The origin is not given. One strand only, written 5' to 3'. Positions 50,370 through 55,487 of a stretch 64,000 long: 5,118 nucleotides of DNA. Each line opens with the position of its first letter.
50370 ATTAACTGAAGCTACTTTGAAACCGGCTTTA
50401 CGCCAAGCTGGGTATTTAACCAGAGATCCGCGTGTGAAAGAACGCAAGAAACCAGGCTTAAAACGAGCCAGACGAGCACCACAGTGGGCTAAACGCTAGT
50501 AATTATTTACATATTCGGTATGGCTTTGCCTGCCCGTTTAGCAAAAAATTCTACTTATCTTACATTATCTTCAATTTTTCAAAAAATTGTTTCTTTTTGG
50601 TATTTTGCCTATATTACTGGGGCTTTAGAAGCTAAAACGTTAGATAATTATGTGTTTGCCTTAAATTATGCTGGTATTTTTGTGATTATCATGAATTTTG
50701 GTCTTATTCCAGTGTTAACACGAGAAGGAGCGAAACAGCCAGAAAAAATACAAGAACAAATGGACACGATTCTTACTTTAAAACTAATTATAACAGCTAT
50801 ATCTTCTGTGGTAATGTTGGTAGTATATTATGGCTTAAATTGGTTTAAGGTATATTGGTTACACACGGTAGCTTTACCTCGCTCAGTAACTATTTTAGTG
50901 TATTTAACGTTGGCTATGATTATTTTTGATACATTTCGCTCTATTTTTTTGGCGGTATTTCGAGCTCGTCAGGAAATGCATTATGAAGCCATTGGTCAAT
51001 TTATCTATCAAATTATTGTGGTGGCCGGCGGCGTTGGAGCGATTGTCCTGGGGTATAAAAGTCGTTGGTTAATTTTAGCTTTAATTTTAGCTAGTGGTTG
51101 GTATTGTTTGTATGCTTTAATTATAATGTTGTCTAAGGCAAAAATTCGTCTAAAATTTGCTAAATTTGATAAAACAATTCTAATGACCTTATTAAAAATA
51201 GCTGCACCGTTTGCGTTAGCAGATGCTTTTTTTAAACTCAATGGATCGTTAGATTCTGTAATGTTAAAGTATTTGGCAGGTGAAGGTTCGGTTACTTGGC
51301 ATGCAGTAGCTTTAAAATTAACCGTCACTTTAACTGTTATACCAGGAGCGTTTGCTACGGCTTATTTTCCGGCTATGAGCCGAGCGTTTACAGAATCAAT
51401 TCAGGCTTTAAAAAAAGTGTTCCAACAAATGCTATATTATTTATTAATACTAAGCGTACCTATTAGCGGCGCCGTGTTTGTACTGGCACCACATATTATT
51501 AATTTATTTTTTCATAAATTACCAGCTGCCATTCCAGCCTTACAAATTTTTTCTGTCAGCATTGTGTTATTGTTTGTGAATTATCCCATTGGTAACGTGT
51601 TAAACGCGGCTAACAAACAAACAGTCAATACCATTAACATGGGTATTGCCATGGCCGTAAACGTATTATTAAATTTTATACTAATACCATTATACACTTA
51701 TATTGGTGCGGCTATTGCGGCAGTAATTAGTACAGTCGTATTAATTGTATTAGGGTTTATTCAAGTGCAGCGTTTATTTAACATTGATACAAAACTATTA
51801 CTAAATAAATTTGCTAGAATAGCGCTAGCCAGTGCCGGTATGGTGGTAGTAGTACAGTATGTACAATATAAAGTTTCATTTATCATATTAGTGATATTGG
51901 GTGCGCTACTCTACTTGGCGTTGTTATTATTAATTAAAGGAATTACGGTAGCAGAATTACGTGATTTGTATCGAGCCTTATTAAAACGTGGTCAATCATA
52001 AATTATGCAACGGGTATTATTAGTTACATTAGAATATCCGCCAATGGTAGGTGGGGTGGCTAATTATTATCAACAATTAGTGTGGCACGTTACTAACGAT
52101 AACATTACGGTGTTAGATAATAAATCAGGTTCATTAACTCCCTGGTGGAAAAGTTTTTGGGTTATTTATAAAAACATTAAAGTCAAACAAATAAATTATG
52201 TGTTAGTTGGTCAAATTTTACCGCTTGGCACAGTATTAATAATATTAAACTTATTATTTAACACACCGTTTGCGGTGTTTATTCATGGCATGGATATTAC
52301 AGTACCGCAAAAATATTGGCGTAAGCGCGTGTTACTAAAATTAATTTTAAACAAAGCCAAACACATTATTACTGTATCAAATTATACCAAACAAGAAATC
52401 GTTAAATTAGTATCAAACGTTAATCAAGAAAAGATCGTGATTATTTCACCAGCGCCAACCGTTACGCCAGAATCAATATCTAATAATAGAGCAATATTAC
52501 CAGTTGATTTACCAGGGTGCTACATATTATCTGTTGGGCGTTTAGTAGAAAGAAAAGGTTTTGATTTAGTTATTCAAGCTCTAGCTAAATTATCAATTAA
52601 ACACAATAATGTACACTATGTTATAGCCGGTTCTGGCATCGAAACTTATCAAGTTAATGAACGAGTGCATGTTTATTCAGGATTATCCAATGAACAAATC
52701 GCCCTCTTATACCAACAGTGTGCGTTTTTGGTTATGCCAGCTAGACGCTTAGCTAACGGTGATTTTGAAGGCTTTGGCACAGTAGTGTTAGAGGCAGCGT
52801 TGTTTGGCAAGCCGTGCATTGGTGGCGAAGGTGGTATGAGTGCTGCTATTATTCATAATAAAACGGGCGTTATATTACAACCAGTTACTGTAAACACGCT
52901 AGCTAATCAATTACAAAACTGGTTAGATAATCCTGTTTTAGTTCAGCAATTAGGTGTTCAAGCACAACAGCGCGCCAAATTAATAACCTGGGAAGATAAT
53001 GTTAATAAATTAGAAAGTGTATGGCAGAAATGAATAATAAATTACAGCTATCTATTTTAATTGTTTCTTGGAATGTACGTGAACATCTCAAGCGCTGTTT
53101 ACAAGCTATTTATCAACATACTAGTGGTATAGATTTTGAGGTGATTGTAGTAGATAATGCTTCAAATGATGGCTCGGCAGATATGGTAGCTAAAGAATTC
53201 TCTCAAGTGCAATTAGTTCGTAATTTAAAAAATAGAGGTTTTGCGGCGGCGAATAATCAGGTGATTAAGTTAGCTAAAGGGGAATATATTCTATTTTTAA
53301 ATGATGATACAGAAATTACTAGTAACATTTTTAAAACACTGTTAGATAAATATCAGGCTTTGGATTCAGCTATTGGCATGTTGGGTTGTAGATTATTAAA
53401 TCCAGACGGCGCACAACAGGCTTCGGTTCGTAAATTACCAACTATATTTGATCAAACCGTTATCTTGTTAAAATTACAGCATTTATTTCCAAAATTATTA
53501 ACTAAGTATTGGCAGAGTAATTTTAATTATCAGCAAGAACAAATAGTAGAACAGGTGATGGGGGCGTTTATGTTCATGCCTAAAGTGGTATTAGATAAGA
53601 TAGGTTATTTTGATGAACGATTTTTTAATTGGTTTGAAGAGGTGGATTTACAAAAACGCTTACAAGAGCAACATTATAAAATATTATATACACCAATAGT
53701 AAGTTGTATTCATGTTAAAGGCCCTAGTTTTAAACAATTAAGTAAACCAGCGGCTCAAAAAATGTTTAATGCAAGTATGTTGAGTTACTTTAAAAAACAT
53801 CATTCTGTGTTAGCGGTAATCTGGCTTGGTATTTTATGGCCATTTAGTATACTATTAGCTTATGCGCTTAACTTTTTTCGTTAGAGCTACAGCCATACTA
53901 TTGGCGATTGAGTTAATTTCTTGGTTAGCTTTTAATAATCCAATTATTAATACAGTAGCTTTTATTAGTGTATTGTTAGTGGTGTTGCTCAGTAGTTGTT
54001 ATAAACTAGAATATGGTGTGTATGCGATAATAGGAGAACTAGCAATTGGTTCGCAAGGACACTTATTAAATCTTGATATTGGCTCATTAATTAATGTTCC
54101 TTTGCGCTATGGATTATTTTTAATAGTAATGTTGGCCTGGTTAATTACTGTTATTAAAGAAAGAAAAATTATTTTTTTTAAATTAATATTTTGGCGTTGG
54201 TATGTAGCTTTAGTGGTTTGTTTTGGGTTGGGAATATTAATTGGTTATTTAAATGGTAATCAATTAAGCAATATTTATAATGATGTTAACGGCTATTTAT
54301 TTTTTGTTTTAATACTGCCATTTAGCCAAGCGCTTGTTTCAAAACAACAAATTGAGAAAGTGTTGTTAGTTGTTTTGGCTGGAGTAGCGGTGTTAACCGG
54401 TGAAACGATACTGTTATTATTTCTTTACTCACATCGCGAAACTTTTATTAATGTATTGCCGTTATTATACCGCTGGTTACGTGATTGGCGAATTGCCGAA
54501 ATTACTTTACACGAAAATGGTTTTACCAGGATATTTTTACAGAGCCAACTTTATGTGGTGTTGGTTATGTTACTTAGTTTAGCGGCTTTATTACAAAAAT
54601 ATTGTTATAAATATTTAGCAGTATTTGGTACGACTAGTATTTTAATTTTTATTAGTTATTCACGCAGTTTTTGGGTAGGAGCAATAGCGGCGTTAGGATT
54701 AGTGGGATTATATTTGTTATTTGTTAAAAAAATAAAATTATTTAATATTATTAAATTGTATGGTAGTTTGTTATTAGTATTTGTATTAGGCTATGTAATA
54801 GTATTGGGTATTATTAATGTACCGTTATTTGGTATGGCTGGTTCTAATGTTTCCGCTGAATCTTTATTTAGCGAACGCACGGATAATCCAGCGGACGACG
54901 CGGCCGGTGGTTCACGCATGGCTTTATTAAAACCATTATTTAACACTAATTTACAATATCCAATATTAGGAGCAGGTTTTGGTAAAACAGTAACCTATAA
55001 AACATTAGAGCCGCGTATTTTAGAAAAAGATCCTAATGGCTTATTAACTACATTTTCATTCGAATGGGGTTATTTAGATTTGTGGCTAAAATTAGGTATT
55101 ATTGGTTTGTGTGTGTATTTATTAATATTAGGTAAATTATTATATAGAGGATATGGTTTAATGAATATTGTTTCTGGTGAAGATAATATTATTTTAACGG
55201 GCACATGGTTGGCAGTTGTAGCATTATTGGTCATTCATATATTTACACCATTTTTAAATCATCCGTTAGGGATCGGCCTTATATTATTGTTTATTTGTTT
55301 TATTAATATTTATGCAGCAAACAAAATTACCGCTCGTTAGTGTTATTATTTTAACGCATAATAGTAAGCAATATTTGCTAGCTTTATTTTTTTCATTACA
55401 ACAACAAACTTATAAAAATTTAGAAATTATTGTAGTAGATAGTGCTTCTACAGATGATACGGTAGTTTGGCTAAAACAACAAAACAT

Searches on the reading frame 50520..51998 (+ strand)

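Call 75: search_protein_families(library=pfam, proteins=[window:50520-51998:+], max_evalue=0.00001)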
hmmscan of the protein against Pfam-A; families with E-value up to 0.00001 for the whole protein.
window:50520-51998:+ (493 aa): 3 families
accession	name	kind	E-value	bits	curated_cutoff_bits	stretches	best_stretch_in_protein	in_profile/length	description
PF01943.22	Polysacc_synt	-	3.9e-22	79.4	28.2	1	7-289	1-273/274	Polysaccharide biosynthesis protein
PF03023.19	MurJ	-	1.6e-10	40.7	27.4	1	58-453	33-443/451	Lipid II flippase MurJ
PF01554.23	MatE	-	1.3e-09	38.4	24.9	1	230-387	1-161/161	MatE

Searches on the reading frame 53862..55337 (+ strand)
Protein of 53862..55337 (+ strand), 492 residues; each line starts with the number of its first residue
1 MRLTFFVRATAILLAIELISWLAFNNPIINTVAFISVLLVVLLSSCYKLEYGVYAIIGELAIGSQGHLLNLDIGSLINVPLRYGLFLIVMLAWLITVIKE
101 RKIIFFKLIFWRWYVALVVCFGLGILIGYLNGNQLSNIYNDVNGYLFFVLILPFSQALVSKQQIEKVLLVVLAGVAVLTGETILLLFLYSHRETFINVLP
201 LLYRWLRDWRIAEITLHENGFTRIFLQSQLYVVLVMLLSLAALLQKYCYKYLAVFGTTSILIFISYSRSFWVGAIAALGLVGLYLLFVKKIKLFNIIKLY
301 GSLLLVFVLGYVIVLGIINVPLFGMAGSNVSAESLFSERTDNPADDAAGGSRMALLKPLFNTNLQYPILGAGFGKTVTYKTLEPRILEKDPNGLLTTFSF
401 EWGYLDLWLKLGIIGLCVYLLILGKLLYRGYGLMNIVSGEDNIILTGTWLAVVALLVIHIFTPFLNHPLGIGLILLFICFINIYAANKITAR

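Call 75: search_protein_families(library=pfam, proteins=[window:53862-55337:+], max_evalue=0.00001)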
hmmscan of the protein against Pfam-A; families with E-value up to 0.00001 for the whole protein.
window:53862-55337:+ (492 aa): 1 family
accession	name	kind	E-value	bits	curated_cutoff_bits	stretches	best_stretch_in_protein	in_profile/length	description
PF04932.20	Wzy_C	-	8.7e-12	45.5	31.7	1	254-420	2-149/149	O-Antigen ligase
